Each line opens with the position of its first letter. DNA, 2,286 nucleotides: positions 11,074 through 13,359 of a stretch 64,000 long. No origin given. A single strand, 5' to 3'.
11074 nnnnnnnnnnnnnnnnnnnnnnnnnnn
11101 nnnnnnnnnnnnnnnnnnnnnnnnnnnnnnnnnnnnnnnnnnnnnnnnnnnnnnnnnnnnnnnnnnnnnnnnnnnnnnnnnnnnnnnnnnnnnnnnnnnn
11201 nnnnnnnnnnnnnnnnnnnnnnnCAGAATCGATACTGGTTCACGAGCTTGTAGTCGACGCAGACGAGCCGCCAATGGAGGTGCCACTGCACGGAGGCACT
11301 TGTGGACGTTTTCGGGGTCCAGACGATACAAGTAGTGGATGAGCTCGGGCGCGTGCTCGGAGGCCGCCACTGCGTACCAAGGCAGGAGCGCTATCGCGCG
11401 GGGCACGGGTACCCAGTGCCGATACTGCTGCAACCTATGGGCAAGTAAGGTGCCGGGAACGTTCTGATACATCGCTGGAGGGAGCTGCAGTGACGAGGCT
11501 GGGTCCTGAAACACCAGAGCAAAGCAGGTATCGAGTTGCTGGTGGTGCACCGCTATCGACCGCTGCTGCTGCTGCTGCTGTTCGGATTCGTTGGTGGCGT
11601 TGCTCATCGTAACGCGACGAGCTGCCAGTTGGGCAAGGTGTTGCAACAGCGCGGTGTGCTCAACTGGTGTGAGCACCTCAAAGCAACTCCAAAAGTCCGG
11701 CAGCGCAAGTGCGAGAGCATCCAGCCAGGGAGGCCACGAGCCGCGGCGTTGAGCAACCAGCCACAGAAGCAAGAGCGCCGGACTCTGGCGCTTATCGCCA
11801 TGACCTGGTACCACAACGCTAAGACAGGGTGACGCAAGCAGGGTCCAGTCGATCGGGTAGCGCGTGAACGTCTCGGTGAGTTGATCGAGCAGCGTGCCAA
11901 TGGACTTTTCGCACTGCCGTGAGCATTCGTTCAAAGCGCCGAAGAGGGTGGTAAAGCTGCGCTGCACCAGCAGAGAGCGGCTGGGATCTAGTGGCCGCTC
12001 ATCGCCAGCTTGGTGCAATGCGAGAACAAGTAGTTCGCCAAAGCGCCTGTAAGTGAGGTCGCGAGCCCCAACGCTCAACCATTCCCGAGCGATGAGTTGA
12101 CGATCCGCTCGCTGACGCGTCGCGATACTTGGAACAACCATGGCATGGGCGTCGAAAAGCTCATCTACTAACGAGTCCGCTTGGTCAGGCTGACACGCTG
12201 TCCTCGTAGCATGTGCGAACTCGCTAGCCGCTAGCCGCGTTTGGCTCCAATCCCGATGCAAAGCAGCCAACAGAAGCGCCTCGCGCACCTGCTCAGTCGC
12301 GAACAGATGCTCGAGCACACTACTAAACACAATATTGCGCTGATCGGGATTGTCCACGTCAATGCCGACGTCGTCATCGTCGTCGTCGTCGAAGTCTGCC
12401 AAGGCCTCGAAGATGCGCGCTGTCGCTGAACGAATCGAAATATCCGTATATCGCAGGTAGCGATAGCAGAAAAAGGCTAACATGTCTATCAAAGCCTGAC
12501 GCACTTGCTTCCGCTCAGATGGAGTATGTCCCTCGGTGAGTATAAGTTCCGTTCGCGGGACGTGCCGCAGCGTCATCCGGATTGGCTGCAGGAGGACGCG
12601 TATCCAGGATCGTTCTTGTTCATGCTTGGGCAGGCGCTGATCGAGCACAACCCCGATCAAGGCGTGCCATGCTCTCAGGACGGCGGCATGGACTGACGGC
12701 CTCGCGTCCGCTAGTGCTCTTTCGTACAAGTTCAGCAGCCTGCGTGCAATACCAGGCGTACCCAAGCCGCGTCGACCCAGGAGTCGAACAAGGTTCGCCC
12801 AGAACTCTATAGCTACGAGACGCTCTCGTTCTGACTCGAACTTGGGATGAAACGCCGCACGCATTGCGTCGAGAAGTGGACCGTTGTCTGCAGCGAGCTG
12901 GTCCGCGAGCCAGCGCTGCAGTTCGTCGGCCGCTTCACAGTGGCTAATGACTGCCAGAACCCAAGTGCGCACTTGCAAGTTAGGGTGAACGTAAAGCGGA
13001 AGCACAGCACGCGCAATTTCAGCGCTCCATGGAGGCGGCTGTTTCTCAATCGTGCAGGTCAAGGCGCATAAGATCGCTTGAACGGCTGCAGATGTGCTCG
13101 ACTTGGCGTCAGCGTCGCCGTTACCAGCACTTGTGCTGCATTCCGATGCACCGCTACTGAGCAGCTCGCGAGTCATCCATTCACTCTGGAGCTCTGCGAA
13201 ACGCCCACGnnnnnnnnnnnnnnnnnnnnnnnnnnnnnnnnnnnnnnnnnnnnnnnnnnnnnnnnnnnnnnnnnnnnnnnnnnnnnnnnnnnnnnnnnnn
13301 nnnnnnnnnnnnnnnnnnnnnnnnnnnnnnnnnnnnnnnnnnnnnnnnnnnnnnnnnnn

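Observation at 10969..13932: Large helical protein ending in SILK then RVxF: candidate PP1-targeting subunit, possibly a compact RIF1-like protein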

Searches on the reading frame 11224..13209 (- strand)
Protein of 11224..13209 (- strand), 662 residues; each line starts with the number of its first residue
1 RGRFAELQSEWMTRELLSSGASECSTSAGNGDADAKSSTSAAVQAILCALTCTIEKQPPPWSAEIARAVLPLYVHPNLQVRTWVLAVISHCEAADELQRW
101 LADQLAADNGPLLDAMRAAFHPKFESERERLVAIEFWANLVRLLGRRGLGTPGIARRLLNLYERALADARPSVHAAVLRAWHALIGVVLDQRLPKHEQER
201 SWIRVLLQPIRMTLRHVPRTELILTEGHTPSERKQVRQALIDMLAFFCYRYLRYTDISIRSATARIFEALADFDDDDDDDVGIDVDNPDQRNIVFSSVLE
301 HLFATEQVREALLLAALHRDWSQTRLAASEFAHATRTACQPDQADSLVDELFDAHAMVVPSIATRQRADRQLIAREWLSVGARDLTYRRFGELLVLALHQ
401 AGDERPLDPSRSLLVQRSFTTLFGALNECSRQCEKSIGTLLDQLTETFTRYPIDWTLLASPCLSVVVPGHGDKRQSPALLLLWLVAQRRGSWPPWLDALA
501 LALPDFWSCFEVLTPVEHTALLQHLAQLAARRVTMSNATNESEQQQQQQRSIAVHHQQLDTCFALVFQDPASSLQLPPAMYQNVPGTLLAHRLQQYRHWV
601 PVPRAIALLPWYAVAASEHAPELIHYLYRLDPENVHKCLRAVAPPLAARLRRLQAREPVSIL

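Call 79: predict_structure(alignment_id=A3)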
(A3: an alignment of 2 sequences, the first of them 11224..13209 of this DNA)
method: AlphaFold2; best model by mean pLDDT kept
length: 662 residues; sequences in the alignment: 2
mean_pLDDT: 61.2   pTM: 0.44
mean pLDDT of the five models: 61.2, 60.4, 58.9, 55.0, 50.5
residues with pLDDT >= 90: 0; 70-90: 259; 50-70: 210; < 50: 193
segments of 3 or more residues with pLDDT < 50: 1-16, 18-39, 76-80, 192-200, 217-226, 274-297, 317-389, 429-432, 539-546, 649-662
pLDDT, mean of each block of 10 residues (from residue 1): 34 48 41 43 55 53 63 51 54 65 72 71 70 75 67 70 76 81 74 49 76 57 51 75 75 64 72 46 37 48 56 52 34 29 30 30 31 34 40 58 51 61 56 62 77 75 63 73 80 85 81 72 85 65 48 75 80 60 79 85 84 80 84 80 58 42 34
secondary structure, 60 per line:
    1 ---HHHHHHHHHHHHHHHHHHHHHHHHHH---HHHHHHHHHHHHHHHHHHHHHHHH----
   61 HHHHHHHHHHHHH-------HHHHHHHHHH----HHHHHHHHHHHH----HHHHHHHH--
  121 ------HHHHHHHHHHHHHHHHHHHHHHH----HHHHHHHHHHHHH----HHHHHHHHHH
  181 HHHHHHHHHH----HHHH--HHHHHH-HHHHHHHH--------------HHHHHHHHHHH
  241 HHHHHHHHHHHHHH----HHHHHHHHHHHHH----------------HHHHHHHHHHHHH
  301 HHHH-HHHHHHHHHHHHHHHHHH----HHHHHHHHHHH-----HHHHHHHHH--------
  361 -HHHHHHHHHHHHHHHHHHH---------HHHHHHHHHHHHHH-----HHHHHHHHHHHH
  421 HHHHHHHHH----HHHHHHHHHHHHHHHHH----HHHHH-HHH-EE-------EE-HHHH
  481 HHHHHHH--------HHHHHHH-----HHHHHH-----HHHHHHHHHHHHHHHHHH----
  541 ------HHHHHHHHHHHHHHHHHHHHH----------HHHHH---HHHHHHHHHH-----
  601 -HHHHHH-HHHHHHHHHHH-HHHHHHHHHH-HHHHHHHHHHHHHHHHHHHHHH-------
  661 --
elements in order (helices of 4 or more, strands of 3 or more residues): H4-29 H33-56 H61-73 H81-90 H95-106 H111-118 H127-149 H154-166 H171-190 H195-198 H201-206 H208-215 H230-254 H259-271 H288-304 H306-323 H328-338 H344-352 H362-380 H390-403 H409-429 H434-450 H455-459 H477-487 H496-502 H508-513 H519-536 H547-567 H578-582 H586-595 H602-607 H609-619 H621-630 H632-653

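Call 81: fold_search(model_id=the predicted structure, library=pdb)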
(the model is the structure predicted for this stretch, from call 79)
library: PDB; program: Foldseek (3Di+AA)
matches with E <= 10: 927; with E <= 0.001: 2
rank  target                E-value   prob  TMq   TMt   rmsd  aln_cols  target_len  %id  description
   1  7q3l_A                4.2e-04  1.00  0.19  0.16  19.1       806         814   11  Human 17S U2 snRNP 5' domain (released 2022-03-30)
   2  5ife_C                5.7e-04  0.99  0.17  0.15  19.5       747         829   12  Crystal structure of the human SF3b core complex (released 2016-10-26)
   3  7onb_C                1.4e-03  0.99  0.18  0.16  19.3       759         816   11  Structure of the U2 5' module of the A3'-SSA complex (released 2021-08-04)
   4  8cdj_D                1.5e-03  0.99  0.18  0.15  24.6       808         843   10  CAND1 b-hairpin++-SCF-SKP2 CAND1 rolling SCF engaged (released 2023-04-19)
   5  7evn_C                2.4e-03  0.98  0.18  0.16  19.3       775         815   12  The cryo-EM structure of the DDX42-SF3b complex (released 2022-08-03)
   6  7oqb_O                2.5e-03  1.00  0.23  0.20  17.2       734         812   10  The U2 part of Saccharomyces cerevisiae spliceosomal pre-A complex (delta BS-A ACT1) (released 2021-08-11)
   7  6ahd_1                2.5e-03  0.97  0.16  0.12  20.1       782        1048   12  The Cryo-EM Structure of Human Pre-catalytic Spliceosome (B complex) at 3.8 angstrom resolution (released 2018-11-14)
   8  3ea5_B                4.3e-03  1.00  0.25  0.21  16.9       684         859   12  Kap95p Binding Induces the Switch Loops of RanGDP to adopt the GTP-bound Conformation: Implications for Nuclear Import (released 2008-10-21)
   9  8i0s_1                4.3e-03  0.98  0.20  0.18  20.1       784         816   13  The cryo-EM structure of human Bact-II complex (released 2024-07-31)
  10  5owu_A                4.5e-03  1.00  0.26  0.22  17.7       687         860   12  Kap95:Nup1 complex (released 2017-10-25)
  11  7abg_u                4.6e-03  0.97  0.18  0.15  19.7       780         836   10  Human pre-Bact-1 spliceosome (released 2020-12-23)
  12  7q4o_A                5.4e-03  0.97  0.18  0.15  20.6       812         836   10  Substrate-bound A-like U2 snRNP (released 2022-03-30)
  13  6n1z_A                6.2e-03  0.98  0.20  0.16  19.1       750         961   13  Importin-9 bound to H2A-H2B (released 2019-03-20)
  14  4r11_A                6.7e-03  0.99  0.19  0.22  21.0       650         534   14  A conserved phosphorylation switch controls the interaction between cadherin and beta-catenin in vitro and in vivo (released 2015-04-29)
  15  6ah0_1                7.2e-03  0.92  0.17  0.12  19.8       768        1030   12  The Cryo-EM Structure of the Precusor of Human Pre-catalytic Spliceosome (pre-B complex) (released 2018-11-14)
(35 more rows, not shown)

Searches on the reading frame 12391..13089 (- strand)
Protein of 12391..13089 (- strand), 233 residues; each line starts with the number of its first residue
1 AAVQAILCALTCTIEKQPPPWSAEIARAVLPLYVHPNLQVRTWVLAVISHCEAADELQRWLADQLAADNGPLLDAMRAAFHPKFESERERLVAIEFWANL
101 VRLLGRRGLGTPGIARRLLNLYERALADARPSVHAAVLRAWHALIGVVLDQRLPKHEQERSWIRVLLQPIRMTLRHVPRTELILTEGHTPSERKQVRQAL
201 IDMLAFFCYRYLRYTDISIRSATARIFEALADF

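Call 43: search_protein_families(library=pfam, proteins=[window:12391-13089:-], max_evalue=10)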
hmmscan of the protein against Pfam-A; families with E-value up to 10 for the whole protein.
seq(233 aa): 3 families
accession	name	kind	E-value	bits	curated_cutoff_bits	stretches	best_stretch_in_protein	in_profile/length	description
PF12231.13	Rif1_N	-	2.7e-05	23.8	23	1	47-201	205-346/374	Rap1-interacting factor 1 N terminal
PF02985.28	HEAT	-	0.043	14.5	23.5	0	208-232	5-29/31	HEAT repeat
PF09450.16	DUF2019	-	0.063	13.7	23.3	1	27-58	49-83/105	Domain of unknown function (DUF2019)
